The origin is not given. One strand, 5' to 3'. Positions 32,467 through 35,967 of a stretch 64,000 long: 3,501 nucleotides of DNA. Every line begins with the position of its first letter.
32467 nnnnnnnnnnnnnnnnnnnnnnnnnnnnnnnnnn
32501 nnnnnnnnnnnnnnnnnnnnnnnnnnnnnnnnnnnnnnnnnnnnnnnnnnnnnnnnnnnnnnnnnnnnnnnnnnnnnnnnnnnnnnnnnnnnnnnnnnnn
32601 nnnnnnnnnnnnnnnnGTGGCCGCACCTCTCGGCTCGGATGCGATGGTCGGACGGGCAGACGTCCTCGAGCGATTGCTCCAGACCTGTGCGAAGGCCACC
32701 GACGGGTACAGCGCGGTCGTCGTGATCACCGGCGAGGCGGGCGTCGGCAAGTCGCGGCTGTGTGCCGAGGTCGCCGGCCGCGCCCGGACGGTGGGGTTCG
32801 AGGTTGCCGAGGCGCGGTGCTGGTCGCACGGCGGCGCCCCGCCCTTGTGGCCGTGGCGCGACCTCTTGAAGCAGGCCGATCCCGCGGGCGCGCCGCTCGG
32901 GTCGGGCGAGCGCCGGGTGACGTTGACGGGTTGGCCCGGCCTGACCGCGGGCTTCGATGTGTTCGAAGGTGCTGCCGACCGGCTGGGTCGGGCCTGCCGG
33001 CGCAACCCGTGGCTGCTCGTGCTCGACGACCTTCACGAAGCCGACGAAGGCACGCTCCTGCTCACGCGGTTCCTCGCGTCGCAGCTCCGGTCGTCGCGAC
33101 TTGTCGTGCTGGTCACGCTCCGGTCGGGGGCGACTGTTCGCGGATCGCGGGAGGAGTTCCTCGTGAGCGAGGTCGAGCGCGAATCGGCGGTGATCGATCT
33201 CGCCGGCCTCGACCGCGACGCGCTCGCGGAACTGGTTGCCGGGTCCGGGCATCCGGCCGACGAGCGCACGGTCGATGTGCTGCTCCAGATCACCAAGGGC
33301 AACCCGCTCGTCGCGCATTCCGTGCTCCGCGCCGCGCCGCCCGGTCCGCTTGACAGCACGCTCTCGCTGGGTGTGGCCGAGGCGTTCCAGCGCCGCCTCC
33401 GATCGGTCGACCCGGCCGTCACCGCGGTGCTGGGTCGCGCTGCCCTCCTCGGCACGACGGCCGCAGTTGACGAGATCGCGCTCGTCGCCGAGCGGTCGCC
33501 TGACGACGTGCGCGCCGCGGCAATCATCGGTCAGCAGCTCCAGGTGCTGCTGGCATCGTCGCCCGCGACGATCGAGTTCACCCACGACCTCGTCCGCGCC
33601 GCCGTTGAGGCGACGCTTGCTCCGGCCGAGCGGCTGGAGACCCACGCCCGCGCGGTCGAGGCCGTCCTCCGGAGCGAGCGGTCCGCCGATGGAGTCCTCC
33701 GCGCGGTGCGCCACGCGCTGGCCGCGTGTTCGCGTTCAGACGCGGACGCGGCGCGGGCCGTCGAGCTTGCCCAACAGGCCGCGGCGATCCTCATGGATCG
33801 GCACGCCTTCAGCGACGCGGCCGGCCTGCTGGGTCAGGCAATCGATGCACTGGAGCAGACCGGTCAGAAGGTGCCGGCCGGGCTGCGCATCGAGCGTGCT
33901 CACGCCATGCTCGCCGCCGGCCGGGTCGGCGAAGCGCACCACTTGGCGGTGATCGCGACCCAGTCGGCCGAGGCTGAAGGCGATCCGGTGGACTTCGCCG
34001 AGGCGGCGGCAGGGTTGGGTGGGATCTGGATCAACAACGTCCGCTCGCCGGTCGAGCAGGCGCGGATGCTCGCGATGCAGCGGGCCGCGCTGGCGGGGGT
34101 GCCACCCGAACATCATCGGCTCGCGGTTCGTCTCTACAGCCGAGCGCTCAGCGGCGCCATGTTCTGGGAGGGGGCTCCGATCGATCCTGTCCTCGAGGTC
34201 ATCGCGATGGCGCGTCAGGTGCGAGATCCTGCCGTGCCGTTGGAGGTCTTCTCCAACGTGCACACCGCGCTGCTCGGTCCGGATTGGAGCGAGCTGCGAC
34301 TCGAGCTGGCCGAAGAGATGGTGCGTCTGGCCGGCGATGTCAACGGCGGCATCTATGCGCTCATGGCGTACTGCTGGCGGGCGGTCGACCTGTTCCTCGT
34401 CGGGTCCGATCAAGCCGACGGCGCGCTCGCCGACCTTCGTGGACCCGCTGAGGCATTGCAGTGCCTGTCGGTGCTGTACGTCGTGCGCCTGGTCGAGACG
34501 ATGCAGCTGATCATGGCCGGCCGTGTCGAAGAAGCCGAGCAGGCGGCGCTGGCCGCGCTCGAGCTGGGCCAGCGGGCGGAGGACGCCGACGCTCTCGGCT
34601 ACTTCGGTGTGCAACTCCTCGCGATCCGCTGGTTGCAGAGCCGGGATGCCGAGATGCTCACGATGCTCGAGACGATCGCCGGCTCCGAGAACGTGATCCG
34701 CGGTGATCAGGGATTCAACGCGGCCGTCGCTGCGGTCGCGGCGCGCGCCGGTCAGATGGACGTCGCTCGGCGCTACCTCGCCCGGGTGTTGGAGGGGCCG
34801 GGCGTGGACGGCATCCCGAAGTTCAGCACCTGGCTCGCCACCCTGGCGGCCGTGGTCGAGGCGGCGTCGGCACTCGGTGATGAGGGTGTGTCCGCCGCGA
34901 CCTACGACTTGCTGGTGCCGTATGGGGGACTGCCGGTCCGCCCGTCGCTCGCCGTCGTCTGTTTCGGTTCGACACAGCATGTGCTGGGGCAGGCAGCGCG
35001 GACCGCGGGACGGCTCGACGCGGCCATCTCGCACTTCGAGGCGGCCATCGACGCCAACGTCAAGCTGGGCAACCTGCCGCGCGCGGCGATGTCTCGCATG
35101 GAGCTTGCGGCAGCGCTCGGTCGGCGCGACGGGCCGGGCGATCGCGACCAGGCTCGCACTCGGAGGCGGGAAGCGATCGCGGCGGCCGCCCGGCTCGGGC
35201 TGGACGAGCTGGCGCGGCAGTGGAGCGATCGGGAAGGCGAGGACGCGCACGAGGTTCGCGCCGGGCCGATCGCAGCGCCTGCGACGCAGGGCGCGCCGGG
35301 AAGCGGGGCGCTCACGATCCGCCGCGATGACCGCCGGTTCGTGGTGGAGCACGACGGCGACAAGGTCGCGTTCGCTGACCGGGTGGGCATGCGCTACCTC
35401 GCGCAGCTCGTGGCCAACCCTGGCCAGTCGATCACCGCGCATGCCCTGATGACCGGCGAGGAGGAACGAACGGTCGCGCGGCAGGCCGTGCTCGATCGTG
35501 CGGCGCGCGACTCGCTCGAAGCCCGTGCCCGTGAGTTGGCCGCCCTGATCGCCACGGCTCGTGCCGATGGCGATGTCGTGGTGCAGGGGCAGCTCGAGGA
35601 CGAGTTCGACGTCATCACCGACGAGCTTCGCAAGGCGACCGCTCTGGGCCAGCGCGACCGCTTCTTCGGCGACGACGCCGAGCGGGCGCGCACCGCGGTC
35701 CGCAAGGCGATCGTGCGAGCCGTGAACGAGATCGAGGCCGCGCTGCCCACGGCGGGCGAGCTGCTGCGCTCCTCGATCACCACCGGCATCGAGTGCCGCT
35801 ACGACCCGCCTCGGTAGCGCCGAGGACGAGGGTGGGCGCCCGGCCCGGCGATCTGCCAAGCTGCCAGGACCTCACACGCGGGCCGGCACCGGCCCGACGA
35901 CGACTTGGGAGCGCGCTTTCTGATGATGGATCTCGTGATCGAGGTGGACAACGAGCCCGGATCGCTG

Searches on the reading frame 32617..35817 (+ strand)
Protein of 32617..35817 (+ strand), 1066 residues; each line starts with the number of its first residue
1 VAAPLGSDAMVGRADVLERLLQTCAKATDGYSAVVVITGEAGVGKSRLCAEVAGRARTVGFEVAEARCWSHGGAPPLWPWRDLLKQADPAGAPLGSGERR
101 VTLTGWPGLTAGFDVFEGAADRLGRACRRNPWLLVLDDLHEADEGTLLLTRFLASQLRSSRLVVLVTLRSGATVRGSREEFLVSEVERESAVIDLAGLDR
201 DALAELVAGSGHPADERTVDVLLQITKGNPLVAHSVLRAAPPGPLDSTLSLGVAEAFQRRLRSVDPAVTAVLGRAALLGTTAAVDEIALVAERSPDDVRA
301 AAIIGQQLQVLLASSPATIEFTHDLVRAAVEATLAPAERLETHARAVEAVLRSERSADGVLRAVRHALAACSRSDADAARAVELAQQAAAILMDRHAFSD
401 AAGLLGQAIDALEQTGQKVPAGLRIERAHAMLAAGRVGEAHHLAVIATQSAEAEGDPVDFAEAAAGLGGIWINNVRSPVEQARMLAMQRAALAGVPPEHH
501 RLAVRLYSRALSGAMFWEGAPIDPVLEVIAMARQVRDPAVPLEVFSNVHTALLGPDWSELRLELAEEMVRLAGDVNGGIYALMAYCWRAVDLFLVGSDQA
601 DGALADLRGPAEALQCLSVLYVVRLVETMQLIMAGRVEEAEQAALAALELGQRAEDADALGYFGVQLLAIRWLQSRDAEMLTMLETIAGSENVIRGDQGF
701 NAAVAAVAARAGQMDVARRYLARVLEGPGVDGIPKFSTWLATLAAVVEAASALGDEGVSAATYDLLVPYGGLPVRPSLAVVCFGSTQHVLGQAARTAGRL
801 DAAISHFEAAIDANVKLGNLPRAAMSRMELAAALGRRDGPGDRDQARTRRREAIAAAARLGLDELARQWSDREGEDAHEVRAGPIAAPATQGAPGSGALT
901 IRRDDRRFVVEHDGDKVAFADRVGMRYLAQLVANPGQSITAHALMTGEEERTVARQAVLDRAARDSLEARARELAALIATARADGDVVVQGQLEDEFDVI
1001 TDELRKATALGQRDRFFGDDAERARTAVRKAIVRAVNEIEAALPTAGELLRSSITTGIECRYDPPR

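Call 6: search_protein_families(library=pfam, proteins=[window:32617-35817:+], max_evalue=0.01)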
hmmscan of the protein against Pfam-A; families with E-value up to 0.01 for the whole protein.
window:32617-35817:+ (1066 aa): 2 families
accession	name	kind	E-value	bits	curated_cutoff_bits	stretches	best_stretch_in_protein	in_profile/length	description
PF13191.12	AAA_16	-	1.9e-17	64.7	32.6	1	11-164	3-166/167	AAA ATPase domain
PF13401.12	AAA_22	-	0.00013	22.7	27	1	33-109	6-65/130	AAA domain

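Call 16: search_protein_families(library=ncbifam, proteins=[window:32617-35817:+], max_evalue=0.001)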
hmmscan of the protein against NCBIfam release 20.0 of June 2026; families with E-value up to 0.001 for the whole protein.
window:32617-35817:+ (1066 aa): 1 family
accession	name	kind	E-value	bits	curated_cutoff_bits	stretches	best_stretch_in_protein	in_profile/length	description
TIGR03903.1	TOMM_kin_cyc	equivalog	5.9e-12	44.3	705.75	2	115-413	619-922/1267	TOMM system kinase/cyclase fusion protein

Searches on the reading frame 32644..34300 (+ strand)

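Call 63: search_protein_families(library=pfam, proteins=[window:32644-34300:+], max_evalue=1)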
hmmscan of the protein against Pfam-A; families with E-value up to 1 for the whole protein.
window:32644-34300:+ (552 aa): 12 families
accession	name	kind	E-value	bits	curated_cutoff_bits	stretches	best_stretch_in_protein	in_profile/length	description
PF13191.12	AAA_16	-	7.7e-18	66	32.6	1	2-155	3-166/167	AAA ATPase domain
PF13401.12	AAA_22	-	3.6e-05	24.5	27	1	24-100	6-65/130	AAA domain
PF05729.18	NACHT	-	0.0026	18.1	26.7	1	25-44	2-21/167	NACHT domain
PF00931.28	NB-ARC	-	0.0033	17.1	23.5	1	7-46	4-41/248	NB-ARC domain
PF20720.3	nSTAND3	-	0.011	15.8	27.2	1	24-56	18-50/155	Novel STAND NTPase 3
PF10923.14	BrxC_BrxD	-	0.019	14.3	22.2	1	2-58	28-84/414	BREX system ATP-binding protein BrxC/D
PF24883.2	NPHP3_N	-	0.022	15.4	24.8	0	20-49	19-48/164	Nephrocystin 3, N-terminal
PF03266.21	NTPase_1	-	0.03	14.6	23.9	1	26-55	2-31/168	NTPase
PF01637.24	ATPase_2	-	0.062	13.5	33.2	1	6-54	6-51/225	ATPase domain predominantly from Archaea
PF00158.32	Sigma54_activat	-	0.15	12.2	20.2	1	2-43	2-42/168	Sigma-54 interaction domain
PF25199.1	nSTAND_NTPase5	-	0.17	12.1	34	1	4-39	21-57/145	Novel STAND NTPase 5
PF07728.20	AAA_5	-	0.2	12.1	22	0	26-48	2-25/139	AAA domain (dynein-related subfamily)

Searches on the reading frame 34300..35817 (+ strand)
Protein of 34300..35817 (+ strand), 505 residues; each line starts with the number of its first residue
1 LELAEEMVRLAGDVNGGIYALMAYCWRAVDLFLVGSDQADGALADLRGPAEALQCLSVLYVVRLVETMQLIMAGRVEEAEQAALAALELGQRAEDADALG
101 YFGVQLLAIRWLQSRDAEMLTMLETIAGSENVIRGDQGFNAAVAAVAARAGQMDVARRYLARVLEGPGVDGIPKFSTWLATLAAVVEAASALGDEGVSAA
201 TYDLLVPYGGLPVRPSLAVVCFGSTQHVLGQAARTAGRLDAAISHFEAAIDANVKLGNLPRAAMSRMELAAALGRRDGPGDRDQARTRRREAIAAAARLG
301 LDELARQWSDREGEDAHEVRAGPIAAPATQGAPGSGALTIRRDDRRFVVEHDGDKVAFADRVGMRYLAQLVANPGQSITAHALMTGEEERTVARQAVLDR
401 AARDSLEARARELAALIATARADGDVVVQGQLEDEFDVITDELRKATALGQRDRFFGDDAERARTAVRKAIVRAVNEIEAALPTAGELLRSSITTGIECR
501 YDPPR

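Call 63: search_protein_families(library=pfam, proteins=[window:34300-35817:+], max_evalue=1)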
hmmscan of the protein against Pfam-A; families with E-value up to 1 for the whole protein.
window:34300-35817:+ (505 aa): 5 families
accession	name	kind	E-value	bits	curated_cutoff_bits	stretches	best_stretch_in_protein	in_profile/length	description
PF13424.12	TPR_12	-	0.00029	21.4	30.1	1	224-296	4-75/77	Tetratricopeptide repeat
PF07719.23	TPR_2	-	0.0031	18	27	1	227-251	5-29/34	Tetratricopeptide repeat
PF13181.12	TPR_8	-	0.049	14.2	25.7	1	227-253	5-31/34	Tetratricopeptide repeat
PF00515.34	TPR_1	-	0.049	13.9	27.8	1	229-251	7-29/34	Tetratricopeptide repeat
PF14954.12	LIX1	-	0.18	11.6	27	1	389-459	172-239/249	Limb expression 1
